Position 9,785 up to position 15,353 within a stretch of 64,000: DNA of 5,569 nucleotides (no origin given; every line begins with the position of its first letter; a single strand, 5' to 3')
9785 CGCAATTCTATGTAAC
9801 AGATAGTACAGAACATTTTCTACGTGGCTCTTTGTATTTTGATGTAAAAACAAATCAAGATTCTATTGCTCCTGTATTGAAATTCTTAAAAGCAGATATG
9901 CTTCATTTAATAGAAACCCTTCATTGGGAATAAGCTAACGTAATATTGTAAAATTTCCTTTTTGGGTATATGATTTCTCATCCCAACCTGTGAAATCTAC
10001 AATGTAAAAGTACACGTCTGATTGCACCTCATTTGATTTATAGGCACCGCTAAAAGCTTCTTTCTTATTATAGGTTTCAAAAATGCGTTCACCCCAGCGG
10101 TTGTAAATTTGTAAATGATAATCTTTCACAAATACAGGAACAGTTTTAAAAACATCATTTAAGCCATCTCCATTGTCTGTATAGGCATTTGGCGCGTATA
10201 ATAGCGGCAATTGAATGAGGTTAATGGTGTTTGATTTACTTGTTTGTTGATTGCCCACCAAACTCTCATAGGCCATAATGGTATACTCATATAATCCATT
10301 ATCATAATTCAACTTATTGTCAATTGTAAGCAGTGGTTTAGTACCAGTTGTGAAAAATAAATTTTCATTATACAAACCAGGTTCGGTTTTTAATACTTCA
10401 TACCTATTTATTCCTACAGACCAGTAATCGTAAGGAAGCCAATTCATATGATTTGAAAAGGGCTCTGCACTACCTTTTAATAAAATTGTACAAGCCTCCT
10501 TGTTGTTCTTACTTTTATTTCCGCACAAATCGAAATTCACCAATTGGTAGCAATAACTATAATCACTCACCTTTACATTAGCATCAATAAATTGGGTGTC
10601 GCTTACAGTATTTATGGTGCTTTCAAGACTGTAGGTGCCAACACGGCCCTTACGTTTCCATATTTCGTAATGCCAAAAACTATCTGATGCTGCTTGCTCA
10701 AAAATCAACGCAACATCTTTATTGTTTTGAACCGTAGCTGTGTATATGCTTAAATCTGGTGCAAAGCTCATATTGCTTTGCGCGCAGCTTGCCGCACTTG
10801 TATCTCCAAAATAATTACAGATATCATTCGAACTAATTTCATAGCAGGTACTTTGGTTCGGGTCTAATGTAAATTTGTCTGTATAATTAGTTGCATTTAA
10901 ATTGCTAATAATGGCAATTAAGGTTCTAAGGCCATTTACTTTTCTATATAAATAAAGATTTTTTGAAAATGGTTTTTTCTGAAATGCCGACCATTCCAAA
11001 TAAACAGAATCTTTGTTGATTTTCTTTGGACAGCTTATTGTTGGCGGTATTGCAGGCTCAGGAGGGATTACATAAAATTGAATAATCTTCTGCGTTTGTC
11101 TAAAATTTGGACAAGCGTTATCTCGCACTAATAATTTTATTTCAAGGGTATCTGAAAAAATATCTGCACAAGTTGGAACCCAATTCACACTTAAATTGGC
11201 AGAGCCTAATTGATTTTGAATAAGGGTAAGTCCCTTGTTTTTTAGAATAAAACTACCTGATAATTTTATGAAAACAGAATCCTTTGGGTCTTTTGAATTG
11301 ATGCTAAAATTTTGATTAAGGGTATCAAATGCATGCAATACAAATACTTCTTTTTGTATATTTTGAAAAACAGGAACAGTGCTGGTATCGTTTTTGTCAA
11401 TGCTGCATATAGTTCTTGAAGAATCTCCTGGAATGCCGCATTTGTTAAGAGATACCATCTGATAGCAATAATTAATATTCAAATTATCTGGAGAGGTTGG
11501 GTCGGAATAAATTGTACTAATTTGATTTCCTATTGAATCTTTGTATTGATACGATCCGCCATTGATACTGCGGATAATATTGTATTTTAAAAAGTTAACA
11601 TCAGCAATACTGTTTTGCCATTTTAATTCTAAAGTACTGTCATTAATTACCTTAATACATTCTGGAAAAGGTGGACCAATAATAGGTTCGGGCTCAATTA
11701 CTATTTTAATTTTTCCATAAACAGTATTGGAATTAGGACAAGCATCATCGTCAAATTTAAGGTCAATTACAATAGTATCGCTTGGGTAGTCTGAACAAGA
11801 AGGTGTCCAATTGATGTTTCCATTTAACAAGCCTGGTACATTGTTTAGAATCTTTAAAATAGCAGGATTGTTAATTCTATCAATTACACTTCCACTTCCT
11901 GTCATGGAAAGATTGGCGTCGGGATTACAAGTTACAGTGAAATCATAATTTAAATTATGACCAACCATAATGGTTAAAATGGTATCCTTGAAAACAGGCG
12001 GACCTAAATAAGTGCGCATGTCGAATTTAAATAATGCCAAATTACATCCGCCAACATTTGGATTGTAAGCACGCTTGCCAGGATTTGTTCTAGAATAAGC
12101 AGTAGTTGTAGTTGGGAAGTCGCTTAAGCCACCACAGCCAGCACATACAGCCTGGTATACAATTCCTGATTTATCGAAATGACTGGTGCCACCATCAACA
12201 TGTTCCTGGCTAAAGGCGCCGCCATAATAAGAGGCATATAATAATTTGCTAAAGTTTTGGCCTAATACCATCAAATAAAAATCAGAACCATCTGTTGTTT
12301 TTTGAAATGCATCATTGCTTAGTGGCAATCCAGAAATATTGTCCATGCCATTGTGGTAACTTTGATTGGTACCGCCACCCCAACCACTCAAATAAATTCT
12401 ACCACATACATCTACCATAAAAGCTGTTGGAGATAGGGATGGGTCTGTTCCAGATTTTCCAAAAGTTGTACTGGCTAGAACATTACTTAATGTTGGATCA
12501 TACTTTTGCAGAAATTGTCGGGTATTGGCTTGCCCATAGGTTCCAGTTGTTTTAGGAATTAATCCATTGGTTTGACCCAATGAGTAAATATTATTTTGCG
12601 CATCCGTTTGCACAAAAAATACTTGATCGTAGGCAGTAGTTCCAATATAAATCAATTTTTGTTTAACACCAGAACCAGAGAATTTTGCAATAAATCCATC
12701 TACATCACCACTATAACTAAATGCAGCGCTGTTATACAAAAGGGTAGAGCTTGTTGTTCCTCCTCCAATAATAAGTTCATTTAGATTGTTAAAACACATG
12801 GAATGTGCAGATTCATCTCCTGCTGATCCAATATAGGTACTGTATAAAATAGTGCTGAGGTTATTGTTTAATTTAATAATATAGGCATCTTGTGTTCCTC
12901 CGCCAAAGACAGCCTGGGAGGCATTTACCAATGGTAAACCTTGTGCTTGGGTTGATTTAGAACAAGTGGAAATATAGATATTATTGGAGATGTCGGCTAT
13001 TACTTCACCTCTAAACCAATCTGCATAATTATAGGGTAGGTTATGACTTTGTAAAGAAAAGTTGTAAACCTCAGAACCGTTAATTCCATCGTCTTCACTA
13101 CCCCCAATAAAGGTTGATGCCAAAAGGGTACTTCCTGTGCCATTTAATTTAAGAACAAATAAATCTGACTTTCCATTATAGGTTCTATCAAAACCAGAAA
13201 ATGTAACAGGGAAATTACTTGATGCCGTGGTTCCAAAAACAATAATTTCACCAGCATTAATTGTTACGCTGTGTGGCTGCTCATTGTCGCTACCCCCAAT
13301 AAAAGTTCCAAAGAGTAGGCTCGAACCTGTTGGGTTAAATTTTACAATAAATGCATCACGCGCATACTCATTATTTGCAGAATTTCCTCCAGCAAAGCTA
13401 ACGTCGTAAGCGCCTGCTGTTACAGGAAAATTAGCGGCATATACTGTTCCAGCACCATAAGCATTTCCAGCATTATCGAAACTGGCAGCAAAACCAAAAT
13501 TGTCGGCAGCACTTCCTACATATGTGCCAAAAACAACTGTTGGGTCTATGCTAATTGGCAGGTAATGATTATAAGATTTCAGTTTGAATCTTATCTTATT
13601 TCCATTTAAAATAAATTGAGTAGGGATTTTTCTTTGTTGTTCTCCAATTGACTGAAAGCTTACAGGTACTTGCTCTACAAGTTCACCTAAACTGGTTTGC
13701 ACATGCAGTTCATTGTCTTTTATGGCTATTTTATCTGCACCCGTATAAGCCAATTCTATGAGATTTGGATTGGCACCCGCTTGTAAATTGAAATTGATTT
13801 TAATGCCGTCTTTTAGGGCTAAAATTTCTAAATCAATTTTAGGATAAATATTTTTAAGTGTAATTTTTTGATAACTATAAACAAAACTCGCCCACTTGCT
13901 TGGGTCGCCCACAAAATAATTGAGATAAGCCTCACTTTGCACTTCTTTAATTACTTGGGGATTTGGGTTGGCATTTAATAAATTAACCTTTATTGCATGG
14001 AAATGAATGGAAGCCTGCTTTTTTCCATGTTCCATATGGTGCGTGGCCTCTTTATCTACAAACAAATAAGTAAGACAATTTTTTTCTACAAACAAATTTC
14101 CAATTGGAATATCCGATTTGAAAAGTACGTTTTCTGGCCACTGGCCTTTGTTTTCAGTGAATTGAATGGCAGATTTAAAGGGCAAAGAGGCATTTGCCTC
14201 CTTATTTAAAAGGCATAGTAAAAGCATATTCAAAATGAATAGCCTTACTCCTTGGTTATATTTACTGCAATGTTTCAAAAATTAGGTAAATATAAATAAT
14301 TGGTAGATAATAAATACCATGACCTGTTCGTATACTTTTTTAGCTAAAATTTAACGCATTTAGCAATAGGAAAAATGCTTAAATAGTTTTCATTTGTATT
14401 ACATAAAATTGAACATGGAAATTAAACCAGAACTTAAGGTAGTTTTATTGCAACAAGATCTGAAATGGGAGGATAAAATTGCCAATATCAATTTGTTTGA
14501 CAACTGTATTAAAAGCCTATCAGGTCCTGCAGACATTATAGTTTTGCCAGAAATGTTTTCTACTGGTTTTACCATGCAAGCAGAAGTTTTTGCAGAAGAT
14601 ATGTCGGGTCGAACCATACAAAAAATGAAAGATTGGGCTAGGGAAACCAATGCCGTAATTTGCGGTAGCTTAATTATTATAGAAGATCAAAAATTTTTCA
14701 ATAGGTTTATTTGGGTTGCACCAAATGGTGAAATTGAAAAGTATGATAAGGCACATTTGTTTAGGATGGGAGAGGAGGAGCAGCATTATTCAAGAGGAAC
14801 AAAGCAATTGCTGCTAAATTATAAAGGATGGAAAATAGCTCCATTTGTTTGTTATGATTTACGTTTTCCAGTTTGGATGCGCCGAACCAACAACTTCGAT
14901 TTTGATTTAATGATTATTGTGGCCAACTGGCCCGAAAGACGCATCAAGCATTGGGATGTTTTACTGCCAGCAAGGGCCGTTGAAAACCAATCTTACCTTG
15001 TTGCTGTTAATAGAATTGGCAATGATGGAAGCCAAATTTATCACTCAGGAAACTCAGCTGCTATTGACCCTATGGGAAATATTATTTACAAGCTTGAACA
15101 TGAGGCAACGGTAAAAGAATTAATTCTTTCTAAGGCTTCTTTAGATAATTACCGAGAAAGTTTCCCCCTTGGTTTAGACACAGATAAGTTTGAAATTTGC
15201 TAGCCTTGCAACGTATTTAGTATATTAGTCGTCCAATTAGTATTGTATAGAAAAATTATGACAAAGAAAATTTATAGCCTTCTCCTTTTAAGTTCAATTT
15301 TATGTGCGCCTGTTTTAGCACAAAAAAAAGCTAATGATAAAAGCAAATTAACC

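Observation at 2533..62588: Highly iterated palindrome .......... (consensus T-Y-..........-R-A) scattered through unrelated coding regions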

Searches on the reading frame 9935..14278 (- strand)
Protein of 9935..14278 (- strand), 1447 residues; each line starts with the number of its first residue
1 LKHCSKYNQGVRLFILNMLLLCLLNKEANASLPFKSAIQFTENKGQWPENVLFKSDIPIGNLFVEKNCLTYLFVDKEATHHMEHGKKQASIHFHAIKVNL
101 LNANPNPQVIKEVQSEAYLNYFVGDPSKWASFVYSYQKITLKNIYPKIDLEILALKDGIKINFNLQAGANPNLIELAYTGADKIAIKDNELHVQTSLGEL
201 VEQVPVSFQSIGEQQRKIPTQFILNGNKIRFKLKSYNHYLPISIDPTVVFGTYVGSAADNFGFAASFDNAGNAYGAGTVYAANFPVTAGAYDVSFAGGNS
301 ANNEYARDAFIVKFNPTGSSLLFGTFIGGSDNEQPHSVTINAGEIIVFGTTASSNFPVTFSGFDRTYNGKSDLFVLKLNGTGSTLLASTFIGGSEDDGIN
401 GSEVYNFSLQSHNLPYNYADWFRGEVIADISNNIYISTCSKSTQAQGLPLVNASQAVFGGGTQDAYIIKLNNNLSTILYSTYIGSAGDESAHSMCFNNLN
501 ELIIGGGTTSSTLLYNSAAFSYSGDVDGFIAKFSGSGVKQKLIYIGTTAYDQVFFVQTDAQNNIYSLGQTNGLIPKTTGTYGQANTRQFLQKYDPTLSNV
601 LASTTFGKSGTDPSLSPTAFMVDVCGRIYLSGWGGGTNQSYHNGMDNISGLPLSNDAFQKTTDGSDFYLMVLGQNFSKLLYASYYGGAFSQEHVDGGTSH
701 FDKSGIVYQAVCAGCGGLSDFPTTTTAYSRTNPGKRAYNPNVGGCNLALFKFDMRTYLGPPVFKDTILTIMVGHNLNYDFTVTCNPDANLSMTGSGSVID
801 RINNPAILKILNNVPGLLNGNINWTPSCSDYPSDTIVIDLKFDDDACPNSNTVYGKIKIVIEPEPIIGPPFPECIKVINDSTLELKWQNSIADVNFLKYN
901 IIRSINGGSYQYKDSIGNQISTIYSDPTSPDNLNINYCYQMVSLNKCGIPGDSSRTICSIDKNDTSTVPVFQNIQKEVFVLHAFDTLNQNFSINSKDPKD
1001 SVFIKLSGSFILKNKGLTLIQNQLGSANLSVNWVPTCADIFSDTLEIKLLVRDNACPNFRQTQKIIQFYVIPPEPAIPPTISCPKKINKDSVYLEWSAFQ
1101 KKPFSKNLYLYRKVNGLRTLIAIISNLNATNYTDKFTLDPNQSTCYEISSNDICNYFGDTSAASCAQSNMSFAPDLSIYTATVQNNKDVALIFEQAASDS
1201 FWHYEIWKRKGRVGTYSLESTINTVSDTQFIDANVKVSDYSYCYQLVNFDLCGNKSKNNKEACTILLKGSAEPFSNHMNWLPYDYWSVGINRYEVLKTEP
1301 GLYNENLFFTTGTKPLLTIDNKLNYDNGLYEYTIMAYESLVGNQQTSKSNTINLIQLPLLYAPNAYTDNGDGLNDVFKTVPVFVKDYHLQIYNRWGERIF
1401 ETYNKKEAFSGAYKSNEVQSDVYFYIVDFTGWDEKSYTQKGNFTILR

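Call 30: search_protein_families(library=pfam, proteins=[window:9935-14278:-], max_evalue=0.00001)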
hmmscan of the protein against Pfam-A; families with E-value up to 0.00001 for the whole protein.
window:9935-14278:- (1447 aa): 2 families
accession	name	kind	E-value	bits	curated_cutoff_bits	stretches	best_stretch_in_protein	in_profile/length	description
PF25778.1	DUF7948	-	2.7e-63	214.3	27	1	40-247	1-214/214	Domain of unknown function (DUF7948)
PF13585.12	CHU_C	-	3.3e-15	56.4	27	1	1362-1442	3-83/86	CHU_C Type IX secretion signal domain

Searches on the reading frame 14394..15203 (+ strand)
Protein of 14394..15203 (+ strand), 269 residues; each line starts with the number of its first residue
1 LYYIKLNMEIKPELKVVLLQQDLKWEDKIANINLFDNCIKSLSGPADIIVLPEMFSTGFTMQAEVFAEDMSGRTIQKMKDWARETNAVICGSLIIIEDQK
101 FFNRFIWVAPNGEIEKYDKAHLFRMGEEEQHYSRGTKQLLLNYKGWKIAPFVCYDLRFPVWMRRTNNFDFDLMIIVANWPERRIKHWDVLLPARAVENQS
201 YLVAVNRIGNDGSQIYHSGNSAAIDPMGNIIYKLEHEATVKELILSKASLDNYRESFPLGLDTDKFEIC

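Call 30: search_protein_families(library=pfam, proteins=[window:14394-15203:+], max_evalue=0.00001)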
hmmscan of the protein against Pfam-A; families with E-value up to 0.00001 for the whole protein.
window:14394-15203:+ (269 aa): 1 family
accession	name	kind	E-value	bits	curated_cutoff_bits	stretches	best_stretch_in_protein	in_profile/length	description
PF00795.27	CN_hydrolase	-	3.9e-33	115.3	23.2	1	18-238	4-238/256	Carbon-nitrogen hydrolase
